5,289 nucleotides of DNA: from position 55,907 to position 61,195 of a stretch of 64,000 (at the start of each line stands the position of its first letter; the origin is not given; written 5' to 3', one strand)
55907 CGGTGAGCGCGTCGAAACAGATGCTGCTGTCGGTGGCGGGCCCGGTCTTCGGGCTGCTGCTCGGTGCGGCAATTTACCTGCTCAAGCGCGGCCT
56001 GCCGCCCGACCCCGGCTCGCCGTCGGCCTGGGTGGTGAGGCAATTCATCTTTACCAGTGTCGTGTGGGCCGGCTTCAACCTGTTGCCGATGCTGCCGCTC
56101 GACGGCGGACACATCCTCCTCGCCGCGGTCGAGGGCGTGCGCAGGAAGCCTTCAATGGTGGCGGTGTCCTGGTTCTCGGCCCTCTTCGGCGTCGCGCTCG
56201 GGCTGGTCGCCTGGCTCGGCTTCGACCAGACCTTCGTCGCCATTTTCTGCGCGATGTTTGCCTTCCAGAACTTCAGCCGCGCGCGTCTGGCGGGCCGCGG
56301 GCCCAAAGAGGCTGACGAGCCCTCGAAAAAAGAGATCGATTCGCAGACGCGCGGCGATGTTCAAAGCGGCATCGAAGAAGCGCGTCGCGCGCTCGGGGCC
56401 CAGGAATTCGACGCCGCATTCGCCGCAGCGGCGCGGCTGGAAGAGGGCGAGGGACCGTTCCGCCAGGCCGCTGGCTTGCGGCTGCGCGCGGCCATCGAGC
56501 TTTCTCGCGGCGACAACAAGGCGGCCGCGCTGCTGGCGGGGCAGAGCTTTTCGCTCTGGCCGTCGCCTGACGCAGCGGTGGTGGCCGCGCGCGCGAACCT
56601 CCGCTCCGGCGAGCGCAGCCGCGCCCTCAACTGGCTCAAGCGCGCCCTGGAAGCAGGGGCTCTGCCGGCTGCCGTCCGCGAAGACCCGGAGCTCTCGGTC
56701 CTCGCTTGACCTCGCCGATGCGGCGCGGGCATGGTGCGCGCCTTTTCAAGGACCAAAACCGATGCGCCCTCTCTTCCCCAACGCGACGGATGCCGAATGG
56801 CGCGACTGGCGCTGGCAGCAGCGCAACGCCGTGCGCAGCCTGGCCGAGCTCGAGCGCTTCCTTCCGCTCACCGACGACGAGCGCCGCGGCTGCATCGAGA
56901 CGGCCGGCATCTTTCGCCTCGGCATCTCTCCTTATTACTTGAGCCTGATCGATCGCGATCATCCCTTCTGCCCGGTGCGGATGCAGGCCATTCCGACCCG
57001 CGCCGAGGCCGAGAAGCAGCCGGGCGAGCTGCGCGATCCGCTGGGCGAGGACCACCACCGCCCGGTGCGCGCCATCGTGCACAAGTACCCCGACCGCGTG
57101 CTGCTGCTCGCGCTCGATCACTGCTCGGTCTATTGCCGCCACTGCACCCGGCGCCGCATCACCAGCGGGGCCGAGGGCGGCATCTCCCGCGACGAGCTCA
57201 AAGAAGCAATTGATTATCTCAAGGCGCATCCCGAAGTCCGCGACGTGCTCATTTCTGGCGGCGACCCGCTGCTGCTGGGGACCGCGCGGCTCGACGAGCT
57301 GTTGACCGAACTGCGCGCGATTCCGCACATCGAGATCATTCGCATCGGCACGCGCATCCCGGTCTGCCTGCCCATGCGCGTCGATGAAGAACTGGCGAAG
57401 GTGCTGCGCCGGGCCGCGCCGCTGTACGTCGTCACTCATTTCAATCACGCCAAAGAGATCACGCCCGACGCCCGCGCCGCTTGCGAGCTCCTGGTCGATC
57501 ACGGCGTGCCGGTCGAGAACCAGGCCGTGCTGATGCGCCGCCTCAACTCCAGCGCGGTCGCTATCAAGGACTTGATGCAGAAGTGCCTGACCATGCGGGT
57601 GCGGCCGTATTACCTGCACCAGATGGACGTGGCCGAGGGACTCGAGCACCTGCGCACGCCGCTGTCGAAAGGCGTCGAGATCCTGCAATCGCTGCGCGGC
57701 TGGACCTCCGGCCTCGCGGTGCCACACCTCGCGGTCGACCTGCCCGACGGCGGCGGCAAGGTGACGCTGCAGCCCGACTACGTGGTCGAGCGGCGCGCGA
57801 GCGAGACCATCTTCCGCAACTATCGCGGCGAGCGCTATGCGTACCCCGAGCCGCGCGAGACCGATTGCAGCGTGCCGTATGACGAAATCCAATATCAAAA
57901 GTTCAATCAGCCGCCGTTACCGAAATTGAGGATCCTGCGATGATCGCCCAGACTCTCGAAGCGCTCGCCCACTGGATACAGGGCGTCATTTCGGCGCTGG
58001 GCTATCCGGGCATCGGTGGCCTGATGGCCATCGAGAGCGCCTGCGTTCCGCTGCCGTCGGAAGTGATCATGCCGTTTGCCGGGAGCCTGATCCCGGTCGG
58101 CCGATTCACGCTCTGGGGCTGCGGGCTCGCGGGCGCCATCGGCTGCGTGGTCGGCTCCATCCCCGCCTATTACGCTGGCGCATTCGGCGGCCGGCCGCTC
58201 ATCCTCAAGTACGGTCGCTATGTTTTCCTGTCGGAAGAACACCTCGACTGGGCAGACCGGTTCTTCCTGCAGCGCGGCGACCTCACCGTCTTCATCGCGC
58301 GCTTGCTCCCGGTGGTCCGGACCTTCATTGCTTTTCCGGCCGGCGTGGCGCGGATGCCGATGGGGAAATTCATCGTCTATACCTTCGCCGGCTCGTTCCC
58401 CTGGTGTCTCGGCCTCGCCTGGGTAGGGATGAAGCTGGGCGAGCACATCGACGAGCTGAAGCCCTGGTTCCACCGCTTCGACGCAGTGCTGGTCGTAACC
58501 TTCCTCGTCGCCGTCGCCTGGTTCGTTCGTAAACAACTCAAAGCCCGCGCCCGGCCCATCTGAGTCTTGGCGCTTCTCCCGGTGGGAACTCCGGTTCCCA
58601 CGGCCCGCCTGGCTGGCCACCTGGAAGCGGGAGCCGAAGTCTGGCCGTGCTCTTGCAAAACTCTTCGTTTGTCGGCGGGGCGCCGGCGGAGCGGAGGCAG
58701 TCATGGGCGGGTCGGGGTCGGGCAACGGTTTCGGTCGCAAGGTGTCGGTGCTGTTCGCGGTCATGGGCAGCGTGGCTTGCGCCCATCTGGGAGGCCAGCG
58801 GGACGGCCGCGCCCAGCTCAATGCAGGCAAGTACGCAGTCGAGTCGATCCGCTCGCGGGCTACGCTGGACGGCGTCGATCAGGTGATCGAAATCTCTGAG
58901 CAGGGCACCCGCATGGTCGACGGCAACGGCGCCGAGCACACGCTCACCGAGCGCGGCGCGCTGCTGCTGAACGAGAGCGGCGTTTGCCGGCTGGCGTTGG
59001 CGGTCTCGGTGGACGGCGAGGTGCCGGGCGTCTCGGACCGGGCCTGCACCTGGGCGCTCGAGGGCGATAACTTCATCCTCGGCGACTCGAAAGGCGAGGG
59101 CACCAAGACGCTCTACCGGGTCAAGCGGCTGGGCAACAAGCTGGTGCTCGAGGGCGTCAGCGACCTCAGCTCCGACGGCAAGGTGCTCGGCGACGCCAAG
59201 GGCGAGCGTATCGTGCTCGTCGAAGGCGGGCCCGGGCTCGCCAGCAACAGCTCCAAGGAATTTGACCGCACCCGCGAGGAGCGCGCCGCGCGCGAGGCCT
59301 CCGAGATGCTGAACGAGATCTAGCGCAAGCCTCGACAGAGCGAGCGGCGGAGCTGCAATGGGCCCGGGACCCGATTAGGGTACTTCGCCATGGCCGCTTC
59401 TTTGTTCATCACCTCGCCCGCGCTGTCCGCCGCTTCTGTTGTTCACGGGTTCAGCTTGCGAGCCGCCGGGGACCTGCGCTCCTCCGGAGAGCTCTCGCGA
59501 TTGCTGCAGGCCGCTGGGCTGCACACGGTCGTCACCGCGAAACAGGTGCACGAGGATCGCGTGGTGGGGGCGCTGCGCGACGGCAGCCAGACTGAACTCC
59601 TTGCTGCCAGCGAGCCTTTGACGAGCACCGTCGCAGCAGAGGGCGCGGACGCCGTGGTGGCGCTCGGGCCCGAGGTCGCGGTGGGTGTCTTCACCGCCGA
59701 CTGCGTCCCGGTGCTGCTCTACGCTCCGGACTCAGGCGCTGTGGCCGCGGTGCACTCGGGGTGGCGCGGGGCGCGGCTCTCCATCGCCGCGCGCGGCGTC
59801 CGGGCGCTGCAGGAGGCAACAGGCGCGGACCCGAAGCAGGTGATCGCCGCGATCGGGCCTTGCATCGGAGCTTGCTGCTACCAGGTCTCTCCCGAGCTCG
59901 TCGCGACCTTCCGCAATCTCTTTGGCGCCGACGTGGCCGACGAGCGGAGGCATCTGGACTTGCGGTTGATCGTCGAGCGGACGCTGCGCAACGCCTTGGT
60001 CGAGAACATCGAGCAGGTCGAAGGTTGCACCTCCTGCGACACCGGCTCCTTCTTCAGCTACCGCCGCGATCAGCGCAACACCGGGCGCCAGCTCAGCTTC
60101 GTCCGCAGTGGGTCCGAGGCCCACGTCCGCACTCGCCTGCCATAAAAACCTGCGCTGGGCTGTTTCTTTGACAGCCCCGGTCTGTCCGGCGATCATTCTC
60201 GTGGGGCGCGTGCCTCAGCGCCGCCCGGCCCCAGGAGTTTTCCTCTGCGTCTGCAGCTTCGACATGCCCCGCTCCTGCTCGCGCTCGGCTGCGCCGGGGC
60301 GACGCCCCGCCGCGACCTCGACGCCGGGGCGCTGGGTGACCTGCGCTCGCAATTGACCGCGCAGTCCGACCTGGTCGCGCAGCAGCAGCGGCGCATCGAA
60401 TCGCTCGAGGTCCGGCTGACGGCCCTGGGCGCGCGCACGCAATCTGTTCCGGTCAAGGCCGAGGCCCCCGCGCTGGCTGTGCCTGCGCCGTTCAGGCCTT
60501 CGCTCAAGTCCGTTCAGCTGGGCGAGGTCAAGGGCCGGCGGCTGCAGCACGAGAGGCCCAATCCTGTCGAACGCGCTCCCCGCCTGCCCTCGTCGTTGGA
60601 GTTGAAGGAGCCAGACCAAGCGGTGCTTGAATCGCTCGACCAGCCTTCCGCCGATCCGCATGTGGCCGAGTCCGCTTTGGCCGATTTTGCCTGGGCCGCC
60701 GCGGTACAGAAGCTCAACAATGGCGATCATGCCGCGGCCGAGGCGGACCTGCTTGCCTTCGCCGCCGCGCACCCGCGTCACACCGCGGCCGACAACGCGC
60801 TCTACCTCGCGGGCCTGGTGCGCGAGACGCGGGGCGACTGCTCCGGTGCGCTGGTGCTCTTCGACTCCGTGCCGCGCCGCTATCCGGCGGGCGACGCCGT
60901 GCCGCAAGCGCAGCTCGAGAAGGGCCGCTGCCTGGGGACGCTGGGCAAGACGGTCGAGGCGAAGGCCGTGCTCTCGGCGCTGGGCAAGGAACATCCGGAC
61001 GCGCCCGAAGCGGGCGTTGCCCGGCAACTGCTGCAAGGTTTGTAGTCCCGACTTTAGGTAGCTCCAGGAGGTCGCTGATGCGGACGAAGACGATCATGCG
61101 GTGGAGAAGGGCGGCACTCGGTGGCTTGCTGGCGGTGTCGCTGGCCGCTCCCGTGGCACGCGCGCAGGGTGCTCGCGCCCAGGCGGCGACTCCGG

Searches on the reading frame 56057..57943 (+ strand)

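Call 68: search_protein_families(library=pfam, proteins=[window:56057-57943:+], max_evalue=0.00001)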
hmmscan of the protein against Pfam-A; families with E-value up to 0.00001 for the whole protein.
window:56057-57943:+ (628 aa): 2 families
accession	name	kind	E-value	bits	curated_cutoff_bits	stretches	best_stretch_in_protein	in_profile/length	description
PF12544.13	LAM_C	-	9.4e-17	61.8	26.7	1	544-602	2-60/127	Lysine-2,3-aminomutase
PF04055.27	Radical_SAM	-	1.1e-10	42.4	29.5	1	355-495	6-153/166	Radical SAM superfamily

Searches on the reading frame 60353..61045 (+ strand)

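Call 69: search_protein_families(library=pfam, proteins=[window:60353-61045:+], max_evalue=0.00001)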
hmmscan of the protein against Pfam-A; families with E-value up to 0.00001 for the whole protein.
window:60353-61045:+ (230 aa): 1 family
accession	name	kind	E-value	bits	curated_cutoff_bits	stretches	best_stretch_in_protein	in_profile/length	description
PF13174.12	TPR_6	-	1.5e-07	32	26.3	0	185-216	1-32/33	Tetratricopeptide repeat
